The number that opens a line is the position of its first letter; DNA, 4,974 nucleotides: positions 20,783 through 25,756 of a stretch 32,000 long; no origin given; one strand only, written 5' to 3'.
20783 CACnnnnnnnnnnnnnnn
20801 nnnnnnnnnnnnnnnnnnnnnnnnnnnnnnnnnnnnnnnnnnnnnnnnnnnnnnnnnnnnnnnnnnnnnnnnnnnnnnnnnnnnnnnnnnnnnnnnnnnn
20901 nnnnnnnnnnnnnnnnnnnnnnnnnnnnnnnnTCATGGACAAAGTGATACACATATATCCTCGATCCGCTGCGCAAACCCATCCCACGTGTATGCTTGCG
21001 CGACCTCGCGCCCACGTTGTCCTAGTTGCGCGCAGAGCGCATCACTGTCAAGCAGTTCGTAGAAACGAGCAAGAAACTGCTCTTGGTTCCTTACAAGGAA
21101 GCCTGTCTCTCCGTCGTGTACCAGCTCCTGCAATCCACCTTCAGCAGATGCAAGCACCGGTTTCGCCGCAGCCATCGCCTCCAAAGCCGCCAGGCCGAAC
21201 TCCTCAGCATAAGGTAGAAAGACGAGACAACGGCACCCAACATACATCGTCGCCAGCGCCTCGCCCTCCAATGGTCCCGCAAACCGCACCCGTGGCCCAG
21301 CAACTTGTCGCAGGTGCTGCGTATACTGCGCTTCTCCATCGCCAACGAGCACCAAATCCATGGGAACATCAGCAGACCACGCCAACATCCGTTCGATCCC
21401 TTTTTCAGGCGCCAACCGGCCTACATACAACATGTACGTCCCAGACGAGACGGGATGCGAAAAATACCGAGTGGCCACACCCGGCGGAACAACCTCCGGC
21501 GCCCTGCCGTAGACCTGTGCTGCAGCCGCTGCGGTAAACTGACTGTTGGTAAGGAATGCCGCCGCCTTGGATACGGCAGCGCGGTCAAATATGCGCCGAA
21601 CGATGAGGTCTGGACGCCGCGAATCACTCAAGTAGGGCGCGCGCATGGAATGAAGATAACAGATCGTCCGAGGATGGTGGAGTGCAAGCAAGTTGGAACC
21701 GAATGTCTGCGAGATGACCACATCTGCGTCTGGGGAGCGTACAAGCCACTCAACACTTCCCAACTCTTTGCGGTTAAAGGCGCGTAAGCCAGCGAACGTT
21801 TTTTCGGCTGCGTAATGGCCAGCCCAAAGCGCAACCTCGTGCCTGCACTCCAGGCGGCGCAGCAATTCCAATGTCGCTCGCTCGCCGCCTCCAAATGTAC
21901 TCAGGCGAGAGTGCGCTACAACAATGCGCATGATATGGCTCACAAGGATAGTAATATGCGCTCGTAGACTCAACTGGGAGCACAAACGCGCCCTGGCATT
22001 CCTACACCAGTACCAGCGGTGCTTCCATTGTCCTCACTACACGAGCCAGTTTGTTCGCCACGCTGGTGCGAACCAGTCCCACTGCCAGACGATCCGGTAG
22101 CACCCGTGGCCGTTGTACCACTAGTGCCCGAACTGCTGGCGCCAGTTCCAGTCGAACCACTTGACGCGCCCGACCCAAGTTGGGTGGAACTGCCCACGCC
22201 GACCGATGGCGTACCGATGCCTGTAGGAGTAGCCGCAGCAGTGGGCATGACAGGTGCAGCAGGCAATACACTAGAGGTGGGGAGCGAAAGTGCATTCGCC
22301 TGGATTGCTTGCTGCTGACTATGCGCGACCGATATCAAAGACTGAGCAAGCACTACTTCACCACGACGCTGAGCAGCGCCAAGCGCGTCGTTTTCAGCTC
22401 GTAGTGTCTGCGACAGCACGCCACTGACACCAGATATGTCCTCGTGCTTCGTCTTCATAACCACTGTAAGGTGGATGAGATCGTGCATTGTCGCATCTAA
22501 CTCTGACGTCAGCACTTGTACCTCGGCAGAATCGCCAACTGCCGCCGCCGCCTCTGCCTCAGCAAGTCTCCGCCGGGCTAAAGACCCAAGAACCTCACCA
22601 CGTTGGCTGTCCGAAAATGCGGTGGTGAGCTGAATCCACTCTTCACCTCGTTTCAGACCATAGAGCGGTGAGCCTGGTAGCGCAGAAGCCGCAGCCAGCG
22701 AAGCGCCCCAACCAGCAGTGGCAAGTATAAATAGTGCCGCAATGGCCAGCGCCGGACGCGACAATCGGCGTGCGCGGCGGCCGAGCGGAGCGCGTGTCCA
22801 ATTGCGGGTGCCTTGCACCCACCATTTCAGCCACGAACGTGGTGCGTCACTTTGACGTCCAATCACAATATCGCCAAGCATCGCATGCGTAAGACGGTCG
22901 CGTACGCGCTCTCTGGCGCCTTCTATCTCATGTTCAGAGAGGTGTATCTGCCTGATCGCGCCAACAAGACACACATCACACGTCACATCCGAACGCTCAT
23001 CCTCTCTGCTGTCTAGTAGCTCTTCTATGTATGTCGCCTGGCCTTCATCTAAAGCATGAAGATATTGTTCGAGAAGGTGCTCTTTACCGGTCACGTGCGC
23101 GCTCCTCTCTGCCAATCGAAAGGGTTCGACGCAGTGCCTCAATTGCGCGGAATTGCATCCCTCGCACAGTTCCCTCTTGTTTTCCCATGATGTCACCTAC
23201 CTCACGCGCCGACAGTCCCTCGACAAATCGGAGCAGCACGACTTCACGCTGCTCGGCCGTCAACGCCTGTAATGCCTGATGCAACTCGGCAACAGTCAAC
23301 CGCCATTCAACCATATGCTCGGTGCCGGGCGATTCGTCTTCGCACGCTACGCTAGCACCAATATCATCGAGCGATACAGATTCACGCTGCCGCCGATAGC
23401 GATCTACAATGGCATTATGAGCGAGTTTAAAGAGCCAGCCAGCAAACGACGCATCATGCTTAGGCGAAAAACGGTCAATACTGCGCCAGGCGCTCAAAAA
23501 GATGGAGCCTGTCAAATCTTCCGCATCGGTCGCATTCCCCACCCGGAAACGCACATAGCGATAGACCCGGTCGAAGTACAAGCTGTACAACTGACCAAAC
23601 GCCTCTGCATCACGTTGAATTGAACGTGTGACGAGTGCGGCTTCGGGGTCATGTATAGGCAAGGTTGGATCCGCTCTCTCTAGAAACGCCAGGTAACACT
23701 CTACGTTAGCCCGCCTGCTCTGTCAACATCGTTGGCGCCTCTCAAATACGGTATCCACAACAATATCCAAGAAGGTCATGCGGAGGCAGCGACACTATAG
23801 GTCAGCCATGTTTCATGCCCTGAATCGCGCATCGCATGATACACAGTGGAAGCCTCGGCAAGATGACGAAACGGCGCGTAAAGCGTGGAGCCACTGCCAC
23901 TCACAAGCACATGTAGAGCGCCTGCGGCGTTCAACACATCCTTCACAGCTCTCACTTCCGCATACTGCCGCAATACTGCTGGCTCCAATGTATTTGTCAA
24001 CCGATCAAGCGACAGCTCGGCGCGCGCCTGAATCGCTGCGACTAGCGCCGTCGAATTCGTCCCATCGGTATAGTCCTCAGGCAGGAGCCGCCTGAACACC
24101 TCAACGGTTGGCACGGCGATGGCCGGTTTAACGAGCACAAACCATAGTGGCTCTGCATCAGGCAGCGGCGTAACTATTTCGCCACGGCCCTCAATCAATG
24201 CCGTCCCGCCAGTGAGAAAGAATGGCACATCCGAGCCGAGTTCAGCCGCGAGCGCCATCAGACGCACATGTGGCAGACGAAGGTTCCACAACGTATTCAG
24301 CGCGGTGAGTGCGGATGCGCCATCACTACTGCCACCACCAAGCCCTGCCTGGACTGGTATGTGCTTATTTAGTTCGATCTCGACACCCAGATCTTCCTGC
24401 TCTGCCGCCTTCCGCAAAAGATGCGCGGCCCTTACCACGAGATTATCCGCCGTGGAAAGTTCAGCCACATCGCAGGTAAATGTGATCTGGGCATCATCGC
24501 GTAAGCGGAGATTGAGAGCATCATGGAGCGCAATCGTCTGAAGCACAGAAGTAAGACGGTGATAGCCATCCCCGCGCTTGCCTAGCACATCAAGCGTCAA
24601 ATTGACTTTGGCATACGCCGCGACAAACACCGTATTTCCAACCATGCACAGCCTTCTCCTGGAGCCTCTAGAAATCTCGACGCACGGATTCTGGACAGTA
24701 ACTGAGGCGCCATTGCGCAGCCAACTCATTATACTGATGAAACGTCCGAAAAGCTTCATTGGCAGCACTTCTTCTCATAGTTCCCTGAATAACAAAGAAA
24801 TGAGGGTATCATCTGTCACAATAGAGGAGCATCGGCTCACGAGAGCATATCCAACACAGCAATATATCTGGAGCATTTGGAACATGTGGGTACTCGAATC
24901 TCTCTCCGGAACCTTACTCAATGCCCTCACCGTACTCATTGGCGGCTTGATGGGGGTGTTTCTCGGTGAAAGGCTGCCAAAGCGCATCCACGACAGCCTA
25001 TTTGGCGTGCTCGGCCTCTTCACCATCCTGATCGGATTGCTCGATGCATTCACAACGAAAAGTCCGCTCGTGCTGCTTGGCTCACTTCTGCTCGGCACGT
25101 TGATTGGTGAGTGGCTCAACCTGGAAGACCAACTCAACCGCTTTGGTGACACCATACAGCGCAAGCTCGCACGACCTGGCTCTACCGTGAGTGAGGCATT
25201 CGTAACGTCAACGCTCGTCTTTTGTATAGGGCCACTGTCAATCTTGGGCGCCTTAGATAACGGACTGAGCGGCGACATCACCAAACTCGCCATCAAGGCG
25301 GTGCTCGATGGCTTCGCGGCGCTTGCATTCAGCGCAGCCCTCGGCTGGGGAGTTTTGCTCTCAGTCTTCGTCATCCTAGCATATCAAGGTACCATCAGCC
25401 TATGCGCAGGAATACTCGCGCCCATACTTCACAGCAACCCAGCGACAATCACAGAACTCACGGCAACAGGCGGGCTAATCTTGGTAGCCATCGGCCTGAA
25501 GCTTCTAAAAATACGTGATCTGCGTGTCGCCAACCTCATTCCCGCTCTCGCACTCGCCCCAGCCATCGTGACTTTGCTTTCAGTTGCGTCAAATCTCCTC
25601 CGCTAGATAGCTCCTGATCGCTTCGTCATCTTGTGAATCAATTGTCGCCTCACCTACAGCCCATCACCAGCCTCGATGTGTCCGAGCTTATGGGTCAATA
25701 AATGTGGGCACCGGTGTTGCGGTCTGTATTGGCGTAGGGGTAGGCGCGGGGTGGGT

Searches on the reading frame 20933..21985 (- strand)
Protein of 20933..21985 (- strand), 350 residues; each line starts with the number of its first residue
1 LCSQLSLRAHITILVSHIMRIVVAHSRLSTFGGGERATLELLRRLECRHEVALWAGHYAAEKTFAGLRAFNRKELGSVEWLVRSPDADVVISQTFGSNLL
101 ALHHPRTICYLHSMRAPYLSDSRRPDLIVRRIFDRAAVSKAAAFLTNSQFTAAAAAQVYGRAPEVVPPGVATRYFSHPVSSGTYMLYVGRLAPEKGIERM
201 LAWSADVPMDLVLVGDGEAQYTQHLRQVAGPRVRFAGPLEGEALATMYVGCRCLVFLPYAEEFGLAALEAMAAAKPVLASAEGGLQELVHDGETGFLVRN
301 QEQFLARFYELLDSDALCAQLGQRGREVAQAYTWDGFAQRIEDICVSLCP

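Call 66: search_protein_families(library=pfam, proteins=[window:20933-21985:-], max_evalue=0.0001)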
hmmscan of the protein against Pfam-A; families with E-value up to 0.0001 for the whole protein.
window:20933-21985:- (350 aa): 5 families
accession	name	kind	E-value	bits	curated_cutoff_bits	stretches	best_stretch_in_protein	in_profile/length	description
PF00534.26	Glycos_transf_1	-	2.1e-26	92.9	26.4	1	183-327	16-171/172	Glycosyl transferases group 1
PF13692.12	Glyco_trans_1_4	-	7.7e-23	81.8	27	1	184-313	3-141/142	Glycosyl transferases group 1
PF13439.12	Glyco_transf_4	-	1.4e-12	48.4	28.5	1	31-172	1-168/170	Glycosyltransferase Family 4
PF13524.12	Glyco_trans_1_2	-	5.5e-08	33.3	25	1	209-342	15-143/144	Glycosyl transferase-like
PF20706.3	GT4-conflict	-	2.5e-06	27.2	26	1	207-292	231-323/385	Family 4 Glycosyltransferase in conflict systems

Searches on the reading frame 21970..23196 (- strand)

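Call 66: search_protein_families(library=pfam, proteins=[window:21970-23196:-], max_evalue=0.0001)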
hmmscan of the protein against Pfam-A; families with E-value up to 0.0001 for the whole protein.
window:21970-23196:- (408 aa): 1 family
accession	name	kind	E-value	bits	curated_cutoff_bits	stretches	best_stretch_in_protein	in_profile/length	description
PF18915.5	DUF5667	-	8.1e-12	45.9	27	1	172-244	2-74/99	Domain of unknown function (DUF5667)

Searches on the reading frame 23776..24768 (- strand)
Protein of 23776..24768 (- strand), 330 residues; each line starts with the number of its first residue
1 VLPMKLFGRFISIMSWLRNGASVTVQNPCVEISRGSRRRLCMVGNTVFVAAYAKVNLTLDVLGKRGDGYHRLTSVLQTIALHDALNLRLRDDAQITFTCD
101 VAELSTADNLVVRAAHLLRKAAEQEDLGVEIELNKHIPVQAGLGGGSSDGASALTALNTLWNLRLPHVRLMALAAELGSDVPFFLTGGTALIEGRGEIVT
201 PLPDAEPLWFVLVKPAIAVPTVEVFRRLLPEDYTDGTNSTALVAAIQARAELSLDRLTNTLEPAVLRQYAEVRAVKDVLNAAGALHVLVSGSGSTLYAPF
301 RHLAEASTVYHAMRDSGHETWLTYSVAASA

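Call 66: search_protein_families(library=pfam, proteins=[window:23776-24768:-], max_evalue=0.0001)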
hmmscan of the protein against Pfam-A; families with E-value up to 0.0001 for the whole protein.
window:23776-24768:- (330 aa): 2 families
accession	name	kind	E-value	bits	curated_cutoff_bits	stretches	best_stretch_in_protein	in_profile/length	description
PF00288.32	GHMP_kinases_N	-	6.1e-18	65.3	22.3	1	109-188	1-87/87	GHMP kinases N terminal domain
PF08544.19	GHMP_kinases_C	-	2.3e-10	41.2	21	1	257-317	24-83/85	GHMP kinases C terminal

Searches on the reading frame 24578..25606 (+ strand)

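Call 66: search_protein_families(library=pfam, proteins=[window:24578-25606:+], max_evalue=0.0001)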
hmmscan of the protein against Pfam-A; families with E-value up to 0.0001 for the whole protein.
window:24578-25606:+ (342 aa): 1 family
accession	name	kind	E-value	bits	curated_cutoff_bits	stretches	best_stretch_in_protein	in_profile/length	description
PF04474.17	DUF554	-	5.4e-71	239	25.1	1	111-331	2-219/220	Protein of unknown function (DUF554)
